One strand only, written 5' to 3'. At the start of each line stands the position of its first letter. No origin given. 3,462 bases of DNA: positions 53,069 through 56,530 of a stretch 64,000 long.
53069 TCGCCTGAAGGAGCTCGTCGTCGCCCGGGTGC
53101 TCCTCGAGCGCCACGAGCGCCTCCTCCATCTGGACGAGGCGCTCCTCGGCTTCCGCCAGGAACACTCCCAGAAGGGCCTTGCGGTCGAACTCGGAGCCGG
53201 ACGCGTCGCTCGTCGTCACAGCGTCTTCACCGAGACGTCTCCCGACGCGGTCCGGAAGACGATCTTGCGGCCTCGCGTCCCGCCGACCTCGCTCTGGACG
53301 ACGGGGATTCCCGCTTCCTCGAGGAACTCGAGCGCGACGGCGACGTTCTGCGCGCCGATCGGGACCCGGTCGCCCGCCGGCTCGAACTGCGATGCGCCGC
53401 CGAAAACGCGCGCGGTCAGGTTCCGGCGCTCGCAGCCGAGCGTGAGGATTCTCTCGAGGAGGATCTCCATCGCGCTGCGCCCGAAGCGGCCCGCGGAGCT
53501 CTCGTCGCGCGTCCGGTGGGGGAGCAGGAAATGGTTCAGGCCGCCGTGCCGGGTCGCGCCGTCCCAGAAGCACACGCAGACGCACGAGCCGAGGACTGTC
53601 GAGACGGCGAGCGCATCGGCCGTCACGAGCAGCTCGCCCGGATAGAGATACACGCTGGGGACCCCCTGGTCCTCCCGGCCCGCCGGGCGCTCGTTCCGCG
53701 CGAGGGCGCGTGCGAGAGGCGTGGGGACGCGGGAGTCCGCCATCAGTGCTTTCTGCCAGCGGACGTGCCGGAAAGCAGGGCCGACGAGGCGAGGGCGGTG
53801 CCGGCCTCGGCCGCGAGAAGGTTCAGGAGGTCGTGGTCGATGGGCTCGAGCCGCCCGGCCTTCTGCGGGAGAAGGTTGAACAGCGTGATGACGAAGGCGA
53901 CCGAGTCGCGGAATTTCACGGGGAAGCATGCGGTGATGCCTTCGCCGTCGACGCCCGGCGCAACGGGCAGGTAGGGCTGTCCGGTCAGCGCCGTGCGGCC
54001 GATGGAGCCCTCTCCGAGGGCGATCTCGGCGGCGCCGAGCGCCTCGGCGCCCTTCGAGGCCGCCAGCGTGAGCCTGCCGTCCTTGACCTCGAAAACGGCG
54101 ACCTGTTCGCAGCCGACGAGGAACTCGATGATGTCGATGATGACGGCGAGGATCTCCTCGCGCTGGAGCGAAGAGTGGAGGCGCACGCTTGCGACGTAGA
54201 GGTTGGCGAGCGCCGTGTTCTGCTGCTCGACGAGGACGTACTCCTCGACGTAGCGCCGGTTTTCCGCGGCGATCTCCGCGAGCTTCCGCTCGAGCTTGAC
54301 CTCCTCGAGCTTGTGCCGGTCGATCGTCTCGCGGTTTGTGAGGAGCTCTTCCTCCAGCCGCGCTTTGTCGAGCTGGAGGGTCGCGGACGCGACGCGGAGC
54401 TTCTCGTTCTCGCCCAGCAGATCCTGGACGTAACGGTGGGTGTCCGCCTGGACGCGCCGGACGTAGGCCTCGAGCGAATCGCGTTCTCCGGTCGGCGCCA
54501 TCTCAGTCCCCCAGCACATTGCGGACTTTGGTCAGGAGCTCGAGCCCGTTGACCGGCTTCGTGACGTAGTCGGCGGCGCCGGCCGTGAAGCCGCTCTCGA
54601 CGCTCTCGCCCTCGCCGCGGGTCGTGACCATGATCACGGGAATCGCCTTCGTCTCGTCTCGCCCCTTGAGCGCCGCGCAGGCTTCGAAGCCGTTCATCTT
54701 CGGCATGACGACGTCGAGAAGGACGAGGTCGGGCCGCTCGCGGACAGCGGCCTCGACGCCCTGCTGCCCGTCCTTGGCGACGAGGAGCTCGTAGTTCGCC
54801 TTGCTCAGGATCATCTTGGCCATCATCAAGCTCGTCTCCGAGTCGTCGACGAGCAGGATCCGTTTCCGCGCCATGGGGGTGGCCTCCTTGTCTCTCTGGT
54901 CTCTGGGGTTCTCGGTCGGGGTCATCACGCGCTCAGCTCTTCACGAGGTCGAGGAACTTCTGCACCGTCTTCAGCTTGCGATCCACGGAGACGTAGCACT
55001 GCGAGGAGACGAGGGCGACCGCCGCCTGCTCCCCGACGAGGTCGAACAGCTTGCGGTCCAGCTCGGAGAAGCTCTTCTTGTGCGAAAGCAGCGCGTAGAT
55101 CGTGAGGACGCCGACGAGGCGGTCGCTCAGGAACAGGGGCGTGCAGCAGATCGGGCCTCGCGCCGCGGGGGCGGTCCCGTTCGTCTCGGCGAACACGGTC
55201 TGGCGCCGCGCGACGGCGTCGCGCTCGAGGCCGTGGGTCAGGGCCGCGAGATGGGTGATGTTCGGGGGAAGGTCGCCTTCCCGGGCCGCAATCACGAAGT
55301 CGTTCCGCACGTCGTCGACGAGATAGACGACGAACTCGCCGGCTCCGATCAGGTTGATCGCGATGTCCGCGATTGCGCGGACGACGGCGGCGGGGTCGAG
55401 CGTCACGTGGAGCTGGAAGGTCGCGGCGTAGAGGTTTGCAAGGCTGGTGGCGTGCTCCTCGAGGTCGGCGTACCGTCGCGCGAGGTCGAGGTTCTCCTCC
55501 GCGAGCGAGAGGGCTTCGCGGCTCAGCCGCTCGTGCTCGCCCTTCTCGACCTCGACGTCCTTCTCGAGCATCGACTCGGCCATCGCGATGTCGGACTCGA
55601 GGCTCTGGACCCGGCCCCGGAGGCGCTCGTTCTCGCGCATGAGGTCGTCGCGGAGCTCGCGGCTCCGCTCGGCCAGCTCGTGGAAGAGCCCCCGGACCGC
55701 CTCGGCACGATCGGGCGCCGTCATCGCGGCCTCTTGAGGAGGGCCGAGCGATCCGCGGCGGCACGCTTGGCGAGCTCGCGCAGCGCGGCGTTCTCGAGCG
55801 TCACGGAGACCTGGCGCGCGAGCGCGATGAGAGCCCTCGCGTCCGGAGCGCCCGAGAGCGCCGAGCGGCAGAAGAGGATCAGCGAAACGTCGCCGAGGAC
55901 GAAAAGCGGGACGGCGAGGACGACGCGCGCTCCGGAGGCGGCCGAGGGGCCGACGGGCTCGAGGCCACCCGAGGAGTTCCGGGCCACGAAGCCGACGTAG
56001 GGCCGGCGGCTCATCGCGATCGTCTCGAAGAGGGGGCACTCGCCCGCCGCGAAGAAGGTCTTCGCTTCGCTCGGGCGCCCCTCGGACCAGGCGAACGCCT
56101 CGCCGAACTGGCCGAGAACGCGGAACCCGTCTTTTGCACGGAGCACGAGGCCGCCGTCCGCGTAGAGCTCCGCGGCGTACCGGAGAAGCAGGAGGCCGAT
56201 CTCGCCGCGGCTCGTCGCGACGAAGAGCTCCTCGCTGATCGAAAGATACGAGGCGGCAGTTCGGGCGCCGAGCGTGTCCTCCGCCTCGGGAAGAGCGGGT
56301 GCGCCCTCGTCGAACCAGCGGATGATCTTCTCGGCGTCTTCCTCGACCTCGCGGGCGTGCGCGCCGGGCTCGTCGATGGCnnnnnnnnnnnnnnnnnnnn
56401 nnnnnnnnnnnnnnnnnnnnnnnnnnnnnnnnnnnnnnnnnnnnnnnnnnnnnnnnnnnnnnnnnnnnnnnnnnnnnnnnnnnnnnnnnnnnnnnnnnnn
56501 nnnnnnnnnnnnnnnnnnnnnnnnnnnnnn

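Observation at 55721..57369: Split, order-inverted PatA-like module: a REC gene translationally coupled to a PATAN(DUF4388)-MshEN-like-GAF gene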

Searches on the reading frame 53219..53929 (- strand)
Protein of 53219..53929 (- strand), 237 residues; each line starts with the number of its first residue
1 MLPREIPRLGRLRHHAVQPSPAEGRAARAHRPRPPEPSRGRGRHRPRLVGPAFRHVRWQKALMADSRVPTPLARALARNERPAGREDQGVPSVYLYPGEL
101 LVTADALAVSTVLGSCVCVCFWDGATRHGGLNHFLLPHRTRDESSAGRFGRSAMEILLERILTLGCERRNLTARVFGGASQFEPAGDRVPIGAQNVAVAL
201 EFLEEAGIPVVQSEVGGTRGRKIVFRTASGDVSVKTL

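Call 14: search_protein_families(library=pfam, max_evalue=0.001, proteins=[window:53219-53929:-])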
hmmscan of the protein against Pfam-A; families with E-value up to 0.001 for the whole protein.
window:53219-53929:- (237 aa): 1 family
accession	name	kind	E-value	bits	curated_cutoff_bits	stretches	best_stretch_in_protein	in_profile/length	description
PF03975.18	CheD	-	1.2e-26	93.5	25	1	135-236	1-108/108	CheD chemotactic sensory transduction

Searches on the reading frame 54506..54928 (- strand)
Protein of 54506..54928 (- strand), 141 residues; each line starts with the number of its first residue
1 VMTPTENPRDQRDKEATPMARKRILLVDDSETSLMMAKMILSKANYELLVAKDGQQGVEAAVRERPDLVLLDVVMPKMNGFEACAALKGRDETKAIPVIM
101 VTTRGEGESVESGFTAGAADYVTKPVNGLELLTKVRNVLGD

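Call 4: search_protein_families(library=pfam, max_evalue=1, proteins=[window:54506-54928:-])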
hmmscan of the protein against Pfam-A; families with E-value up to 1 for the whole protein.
window:54506-54928:- (141 aa): 2 families
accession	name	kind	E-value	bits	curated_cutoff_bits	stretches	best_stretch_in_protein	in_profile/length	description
PF00072.30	Response_reg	-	1.2e-26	93.5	30.2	1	24-135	1-110/111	Response regulator receiver domain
PF02310.24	B12-binding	-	0.072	13.4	32.1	1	55-100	41-86/121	B12 binding domain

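Call 59: search_protein_families(library=ncbifam, max_evalue=0.001, proteins=[window:54506-54928:-])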
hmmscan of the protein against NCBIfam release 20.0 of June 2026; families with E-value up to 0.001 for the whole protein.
window:54506-54928:- (141 aa): 95 families (the best 25 are shown)
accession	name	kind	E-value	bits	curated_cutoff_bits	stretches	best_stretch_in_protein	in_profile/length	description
NF007135.0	PRK09581.1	equivalog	7.9e-32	110.6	474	1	23-137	4-118/457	PleD family two-component system response regulator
TIGR02154.1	PhoB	equivalog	6.2e-28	97.6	296.2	1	22-139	3-120/226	phosphate regulon transcriptional regulator PhoB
NF040689.1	MtrAB_MtrA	equivalog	9.9e-27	93.7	300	1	24-139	1-113/219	MtrAB system response regulator MtrA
NF041733.1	resp_reg_CseB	equivalog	3e-25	88.9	350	1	23-139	2-115/228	two-component system response regulator CseB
NF045944.1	ResRegRpaBCyano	equivalog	8.2e-23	81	330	1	25-139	1-112/229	response regulator transcription factor RpaB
NF008199.0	PRK10955.1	equivalog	7.4e-22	78.4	341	1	22-139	2-115/232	envelope stress response regulator transcription factor CpxR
NF040534.1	resp_reg_YycF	equivalog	1.2e-21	77.1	340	1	22-137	1-113/231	response regulator YycF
NF051850.1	RespRegRprY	equivalog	1.9e-21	76.6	370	1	21-139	4-120/234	response regulator transcription factor RprY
NF007005.1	PRK09468.1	equivalog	8.4e-21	74.5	331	1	21-139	3-119/237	osmolarity response regulator transcription factor OmpR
NF053854.1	RespRegPhoBBctds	equivalog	1.8e-20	73.2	270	1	24-139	1-115/225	two-component system response regulator PhoB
NF033117.2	vanR_ACDEGLN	exception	3.3e-19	69.4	350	1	24-138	1-112/226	VanR-ABDEGLN family response regulator transcription factor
NF041367.1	CheY_Halo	equivalog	3.6e-19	69.2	200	1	24-138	1-113/114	chemotaxis protein CheY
NF008469.0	PRK11361.1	equivalog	4.7e-19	68.4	714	1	20-132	3-113/461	acetoacetate metabolism transcriptional regulator AtoC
NF007546.0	PRK10161.1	equivalog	8e-19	68.1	471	1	20-139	2-120/229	phosphate response regulator transcription factor PhoB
NF008318.0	PRK11107.1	equivalog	1.7e-18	66.1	890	1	10-131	656-777/920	two-component sensor histidine kinase BarA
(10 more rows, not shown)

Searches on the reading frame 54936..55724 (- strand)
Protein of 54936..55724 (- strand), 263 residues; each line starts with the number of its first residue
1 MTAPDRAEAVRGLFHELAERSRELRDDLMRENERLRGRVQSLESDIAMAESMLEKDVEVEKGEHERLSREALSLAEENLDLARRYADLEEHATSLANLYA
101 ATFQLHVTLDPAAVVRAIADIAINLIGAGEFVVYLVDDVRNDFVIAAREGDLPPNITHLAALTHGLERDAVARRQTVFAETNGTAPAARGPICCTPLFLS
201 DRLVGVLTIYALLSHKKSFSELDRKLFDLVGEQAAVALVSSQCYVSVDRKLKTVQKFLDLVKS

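Call 4: search_protein_families(library=pfam, max_evalue=1, proteins=[window:54936-55724:-])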
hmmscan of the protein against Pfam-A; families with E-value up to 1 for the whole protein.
window:54936-55724:- (263 aa): 9 families
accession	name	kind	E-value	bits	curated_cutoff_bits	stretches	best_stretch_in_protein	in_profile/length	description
PF13185.12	GAF_2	-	9.2e-11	42.5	28.6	1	109-238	2-135/136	GAF domain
PF13492.12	GAF_3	-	1.4e-10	42.1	27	1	111-238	2-127/129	GAF domain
PF01590.32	GAF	-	2.4e-07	31.8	22.4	1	110-238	1-133/133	GAF domain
PF15898.10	PRKG1_interact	-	0.00043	21.3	32.4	1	26-118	7-96/101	cGMP-dependent protein kinase interacting domain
PF14932.11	HAUS-augmin3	-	0.086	12.8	29.4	1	22-101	86-165/260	HAUS augmin-like complex subunit 3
PF24319.2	DUF7491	-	0.11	13.2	30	1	27-93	4-73/90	Coiled-coil region of unknown function (DUF7491)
PF12021.13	DUF3509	-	0.14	12.5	25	0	22-56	40-74/87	Protein of unknown function (DUF3509)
PF00170.26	bZIP_1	-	0.24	12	27.6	0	63-95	27-59/64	bZIP transcription factor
PF07716.20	bZIP_2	-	0.4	11.3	22.3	1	25-43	34-52/54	Basic region leucine zipper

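Call 59: search_protein_families(library=ncbifam, max_evalue=0.001, proteins=[window:54936-55724:-])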
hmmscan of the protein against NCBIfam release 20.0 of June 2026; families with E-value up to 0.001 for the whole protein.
window:54936-55724:- (263 aa): 0 families

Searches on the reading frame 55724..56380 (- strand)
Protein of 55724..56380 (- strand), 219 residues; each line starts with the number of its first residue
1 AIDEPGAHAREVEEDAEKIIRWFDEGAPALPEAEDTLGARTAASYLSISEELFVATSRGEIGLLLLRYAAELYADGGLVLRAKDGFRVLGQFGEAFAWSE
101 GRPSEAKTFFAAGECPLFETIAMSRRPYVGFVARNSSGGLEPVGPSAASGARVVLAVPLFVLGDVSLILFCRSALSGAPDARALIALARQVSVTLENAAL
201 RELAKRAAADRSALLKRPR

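Call 5: search_protein_families(library=pfam, max_evalue=10, proteins=[window:55724-56380:-])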
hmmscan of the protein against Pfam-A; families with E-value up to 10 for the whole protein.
seq(219 aa): 0 families
